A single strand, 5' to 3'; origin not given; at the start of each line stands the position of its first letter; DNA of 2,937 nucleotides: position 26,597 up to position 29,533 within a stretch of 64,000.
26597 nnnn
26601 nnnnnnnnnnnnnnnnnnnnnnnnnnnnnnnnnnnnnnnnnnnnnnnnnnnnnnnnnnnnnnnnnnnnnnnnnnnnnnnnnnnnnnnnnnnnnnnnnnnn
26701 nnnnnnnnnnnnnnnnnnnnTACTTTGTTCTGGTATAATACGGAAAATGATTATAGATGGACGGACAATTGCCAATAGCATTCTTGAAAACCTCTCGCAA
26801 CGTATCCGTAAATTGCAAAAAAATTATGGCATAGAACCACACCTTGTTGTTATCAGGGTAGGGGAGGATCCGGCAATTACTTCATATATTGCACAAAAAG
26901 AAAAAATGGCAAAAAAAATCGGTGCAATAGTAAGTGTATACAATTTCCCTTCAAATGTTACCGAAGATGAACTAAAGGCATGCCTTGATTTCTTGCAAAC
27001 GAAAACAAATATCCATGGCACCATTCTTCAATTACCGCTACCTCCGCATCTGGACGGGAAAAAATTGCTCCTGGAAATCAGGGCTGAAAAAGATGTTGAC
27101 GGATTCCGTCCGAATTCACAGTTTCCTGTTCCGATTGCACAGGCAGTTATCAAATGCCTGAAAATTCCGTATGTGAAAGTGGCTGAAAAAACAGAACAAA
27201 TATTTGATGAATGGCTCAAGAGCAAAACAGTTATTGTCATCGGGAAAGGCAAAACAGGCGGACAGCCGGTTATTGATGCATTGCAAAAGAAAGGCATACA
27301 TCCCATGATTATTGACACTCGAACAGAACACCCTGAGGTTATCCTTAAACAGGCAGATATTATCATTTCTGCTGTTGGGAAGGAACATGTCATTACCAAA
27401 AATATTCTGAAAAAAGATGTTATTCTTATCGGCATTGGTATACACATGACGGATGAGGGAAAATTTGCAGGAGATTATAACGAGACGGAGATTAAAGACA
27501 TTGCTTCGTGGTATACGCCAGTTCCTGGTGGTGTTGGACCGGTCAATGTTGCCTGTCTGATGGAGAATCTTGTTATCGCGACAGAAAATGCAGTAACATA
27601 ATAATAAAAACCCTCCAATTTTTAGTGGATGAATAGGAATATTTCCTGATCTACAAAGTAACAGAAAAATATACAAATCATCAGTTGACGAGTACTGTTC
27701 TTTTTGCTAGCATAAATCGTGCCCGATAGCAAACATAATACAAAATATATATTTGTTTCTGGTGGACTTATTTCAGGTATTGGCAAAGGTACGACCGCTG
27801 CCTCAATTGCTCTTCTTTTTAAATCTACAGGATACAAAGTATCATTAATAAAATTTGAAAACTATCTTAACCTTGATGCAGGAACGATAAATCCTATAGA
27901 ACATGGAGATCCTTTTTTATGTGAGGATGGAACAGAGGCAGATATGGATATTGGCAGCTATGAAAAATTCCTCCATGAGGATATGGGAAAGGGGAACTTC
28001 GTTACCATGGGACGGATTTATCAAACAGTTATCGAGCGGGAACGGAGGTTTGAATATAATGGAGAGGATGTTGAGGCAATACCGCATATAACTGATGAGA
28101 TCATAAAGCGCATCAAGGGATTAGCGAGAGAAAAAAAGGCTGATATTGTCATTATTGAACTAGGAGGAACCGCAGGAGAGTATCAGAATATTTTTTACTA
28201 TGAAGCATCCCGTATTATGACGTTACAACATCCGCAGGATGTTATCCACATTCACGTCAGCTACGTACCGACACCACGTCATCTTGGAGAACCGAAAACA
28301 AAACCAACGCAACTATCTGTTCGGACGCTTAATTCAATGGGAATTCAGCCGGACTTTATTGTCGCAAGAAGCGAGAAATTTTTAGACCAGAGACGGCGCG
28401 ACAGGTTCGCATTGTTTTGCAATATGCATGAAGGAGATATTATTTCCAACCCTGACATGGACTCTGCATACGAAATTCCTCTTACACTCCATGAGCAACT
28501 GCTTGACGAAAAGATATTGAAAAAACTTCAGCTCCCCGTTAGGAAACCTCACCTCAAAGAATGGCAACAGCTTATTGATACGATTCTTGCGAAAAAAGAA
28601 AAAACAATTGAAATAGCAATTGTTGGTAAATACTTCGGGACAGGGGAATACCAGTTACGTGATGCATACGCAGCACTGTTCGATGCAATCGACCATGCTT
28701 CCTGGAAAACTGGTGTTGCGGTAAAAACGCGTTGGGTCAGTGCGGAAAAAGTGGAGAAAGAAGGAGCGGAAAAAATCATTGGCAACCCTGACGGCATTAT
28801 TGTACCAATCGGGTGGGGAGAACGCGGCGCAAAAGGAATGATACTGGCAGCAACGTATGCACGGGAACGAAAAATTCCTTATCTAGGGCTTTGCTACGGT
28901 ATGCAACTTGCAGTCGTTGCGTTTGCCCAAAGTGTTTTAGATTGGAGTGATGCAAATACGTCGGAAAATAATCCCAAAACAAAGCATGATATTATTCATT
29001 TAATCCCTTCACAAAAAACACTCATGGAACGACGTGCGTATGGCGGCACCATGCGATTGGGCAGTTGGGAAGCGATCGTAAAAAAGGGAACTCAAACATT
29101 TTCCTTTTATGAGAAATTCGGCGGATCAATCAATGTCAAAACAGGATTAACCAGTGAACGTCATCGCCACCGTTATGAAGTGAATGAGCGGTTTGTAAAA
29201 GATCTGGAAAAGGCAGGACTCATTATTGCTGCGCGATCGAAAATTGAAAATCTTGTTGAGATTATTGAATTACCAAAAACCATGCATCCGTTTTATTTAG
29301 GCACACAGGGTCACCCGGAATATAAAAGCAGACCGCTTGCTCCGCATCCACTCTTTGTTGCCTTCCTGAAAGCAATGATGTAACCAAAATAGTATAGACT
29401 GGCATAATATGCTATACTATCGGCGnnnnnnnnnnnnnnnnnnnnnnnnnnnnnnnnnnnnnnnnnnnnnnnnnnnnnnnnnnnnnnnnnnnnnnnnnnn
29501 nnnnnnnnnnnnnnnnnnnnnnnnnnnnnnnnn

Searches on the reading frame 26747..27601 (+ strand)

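Call 17: search_protein_families(library=pfam, proteins=[window:26747-27601:+], max_evalue=0.01)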
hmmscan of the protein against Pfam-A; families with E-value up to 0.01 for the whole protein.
window:26747-27601:+ (284 aa): 4 families
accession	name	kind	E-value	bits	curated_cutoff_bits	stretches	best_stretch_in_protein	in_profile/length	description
PF02882.25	THF_DHG_CYH_C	-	1.4e-32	112.7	27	1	157-281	34-158/160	Tetrahydrofolate dehydrogenase/cyclohydrolase, NAD(P)-binding domain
PF00763.28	THF_DHG_CYH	-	1.4e-30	106.4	32.8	1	3-118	1-115/115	Tetrahydrofolate dehydrogenase/cyclohydrolase, catalytic domain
PF01488.26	Shikimate_DH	-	4.4e-06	27.3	24.3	1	149-194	3-46/138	Shikimate / quinate 5-dehydrogenase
PF21799.2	MurD-like_N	-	7.3e-05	23.4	27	1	160-234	1-71/88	Mur ligase MurD-like, N-terminal domain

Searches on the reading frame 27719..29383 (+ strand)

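Call 17: search_protein_families(library=pfam, proteins=[window:27719-29383:+], max_evalue=0.01)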
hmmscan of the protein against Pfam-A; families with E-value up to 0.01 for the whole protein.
window:27719-29383:+ (554 aa): 4 families
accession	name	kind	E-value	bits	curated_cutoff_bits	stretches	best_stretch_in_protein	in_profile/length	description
PF06418.20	CTP_synth_N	-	6.6e-96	321.2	26.1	1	9-272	1-265/265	CTP synthase N-terminus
PF00117.34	GATase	-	1.6e-28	100.1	22.8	1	313-551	2-189/190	Glutamine amidotransferase class-I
PF07722.19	Peptidase_C26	-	3.9e-05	23.9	20.5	1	380-534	100-219/219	Peptidase C26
PF01656.29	CbiA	-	0.00018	21.9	25.4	1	19-117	8-54/125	CobQ/CobB/MinD/ParA nucleotide binding domain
